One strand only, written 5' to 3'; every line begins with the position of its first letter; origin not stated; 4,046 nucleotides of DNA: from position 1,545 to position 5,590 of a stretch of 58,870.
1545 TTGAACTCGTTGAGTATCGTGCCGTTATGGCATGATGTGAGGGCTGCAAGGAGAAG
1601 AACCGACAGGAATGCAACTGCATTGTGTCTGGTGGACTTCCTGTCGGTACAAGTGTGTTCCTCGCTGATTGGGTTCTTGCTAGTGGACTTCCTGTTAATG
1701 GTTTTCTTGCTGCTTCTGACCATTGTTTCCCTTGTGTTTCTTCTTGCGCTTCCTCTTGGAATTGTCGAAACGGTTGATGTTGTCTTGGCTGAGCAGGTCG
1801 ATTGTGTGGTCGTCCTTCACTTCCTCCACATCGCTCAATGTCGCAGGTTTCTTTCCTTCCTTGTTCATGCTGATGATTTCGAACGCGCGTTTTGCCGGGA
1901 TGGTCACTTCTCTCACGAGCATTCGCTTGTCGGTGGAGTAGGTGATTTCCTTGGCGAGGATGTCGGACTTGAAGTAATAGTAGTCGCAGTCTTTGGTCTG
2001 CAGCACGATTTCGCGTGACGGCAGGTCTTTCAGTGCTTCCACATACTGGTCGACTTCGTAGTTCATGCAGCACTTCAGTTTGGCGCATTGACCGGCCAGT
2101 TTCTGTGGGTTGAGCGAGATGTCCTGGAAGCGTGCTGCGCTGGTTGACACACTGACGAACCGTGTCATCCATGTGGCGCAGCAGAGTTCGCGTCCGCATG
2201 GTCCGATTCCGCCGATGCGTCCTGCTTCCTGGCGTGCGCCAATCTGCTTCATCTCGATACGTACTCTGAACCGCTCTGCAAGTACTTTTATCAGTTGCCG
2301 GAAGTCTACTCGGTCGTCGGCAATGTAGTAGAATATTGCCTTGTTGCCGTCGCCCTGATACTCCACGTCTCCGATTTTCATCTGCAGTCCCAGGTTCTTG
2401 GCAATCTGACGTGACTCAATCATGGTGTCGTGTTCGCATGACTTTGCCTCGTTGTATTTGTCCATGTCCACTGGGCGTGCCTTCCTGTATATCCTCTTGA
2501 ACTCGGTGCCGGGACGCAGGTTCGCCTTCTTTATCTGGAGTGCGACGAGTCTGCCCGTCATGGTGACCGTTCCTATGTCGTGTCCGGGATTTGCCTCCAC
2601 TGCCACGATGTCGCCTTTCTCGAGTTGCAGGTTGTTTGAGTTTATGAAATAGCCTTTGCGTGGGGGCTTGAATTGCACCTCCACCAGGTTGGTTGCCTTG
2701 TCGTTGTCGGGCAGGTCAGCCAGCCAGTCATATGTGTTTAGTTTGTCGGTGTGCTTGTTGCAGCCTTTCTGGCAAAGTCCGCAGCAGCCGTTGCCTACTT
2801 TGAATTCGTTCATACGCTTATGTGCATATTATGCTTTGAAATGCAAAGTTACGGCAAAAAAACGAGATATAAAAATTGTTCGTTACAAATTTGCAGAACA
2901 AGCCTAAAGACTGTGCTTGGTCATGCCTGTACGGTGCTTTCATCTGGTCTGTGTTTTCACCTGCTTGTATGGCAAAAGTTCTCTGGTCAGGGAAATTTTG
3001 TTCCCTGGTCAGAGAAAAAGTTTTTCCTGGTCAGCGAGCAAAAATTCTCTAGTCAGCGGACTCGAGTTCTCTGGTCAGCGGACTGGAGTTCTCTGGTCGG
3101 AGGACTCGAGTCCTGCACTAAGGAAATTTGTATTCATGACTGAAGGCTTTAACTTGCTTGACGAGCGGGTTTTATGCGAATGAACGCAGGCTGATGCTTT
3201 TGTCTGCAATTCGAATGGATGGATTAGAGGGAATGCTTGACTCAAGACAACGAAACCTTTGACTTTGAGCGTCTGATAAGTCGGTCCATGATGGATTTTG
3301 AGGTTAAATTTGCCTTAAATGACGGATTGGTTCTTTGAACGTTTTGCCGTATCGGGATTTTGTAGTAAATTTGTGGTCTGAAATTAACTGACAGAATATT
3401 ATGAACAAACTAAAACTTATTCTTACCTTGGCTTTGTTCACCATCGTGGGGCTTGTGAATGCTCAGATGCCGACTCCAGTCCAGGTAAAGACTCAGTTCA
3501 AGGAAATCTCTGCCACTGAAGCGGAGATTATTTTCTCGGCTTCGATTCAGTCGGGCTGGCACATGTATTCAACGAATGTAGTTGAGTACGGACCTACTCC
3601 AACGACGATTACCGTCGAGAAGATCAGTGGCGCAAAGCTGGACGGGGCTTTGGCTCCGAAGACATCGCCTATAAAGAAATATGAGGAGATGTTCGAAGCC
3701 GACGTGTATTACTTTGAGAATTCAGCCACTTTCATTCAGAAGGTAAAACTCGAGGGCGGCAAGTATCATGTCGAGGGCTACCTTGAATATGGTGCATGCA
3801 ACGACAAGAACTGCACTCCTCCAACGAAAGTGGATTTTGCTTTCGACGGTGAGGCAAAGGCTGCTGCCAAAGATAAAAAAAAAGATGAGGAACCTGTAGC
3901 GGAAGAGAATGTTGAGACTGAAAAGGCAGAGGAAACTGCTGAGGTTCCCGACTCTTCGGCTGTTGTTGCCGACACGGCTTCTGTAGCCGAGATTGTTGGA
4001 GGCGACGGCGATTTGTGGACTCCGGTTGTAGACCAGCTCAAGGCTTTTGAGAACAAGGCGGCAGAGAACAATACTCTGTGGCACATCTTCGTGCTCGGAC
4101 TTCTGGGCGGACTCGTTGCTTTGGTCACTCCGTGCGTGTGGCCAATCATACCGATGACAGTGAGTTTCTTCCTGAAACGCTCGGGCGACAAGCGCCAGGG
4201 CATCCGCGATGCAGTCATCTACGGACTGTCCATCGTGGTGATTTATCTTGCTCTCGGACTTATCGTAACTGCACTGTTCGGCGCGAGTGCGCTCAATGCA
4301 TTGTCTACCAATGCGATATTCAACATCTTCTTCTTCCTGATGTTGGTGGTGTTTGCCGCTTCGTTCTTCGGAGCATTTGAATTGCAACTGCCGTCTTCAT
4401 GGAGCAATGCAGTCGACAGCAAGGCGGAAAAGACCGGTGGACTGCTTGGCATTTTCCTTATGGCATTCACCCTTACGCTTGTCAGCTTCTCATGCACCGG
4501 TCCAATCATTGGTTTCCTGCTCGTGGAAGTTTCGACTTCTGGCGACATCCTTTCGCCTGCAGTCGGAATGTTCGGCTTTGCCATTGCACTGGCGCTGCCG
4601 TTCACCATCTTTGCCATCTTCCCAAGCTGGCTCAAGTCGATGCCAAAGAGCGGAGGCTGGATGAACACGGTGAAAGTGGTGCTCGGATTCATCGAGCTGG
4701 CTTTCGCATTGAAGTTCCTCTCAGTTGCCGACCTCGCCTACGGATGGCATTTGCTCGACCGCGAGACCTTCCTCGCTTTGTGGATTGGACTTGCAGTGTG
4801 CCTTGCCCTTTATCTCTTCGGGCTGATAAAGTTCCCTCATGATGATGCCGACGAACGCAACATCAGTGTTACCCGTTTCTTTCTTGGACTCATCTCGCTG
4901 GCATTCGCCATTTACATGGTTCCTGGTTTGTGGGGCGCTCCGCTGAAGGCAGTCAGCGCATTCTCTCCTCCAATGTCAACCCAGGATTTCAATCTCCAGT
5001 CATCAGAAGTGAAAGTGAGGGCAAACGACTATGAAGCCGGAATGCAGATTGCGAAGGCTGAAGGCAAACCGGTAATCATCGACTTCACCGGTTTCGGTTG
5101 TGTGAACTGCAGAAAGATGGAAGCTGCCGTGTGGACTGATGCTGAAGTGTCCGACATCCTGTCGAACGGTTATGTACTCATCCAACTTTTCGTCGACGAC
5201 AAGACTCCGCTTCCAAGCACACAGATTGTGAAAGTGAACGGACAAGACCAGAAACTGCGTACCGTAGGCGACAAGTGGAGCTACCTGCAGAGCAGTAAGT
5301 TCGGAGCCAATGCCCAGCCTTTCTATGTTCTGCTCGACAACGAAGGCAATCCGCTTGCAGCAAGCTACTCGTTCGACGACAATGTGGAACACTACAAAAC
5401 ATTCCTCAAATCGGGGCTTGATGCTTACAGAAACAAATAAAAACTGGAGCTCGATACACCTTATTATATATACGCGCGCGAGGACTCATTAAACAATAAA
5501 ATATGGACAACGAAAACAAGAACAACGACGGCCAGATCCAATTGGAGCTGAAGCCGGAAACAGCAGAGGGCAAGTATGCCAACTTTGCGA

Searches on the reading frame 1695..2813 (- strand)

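Call 38: search_protein_families(library=pfam, proteins=[window:1695-2813:-], max_evalue=0.0001)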
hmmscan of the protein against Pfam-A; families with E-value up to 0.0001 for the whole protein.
window:1695-2813:- (372 aa): 1 family
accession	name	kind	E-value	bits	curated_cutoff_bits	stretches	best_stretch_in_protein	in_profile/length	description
PF04468.17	PSP1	-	1.3e-29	102.8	27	1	106-191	1-86/86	PSP1 C-terminal conserved region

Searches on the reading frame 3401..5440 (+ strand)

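Call 38: search_protein_families(library=pfam, proteins=[window:3401-5440:+], max_evalue=0.0001)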
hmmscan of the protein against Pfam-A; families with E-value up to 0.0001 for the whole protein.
window:3401-5440:+ (679 aa): 4 families
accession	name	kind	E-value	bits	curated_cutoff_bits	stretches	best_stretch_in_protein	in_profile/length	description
PF02683.22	DsbD_TM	-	6.9e-29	101.1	27.1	1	227-440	2-215/219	Cytochrome C biogenesis protein transmembrane domain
PF13899.12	Thioredoxin_7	-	6.3e-11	42.7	27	1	542-601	4-63/83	Thioredoxin-like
PF11412.14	DsbD_N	-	1.7e-08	35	25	1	29-146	7-115/119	Thiol:disulfide interchange protein DsbD, N-terminal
PF13098.12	Thioredoxin_2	-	1.2e-05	26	27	1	551-650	1-86/104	Thioredoxin-like domain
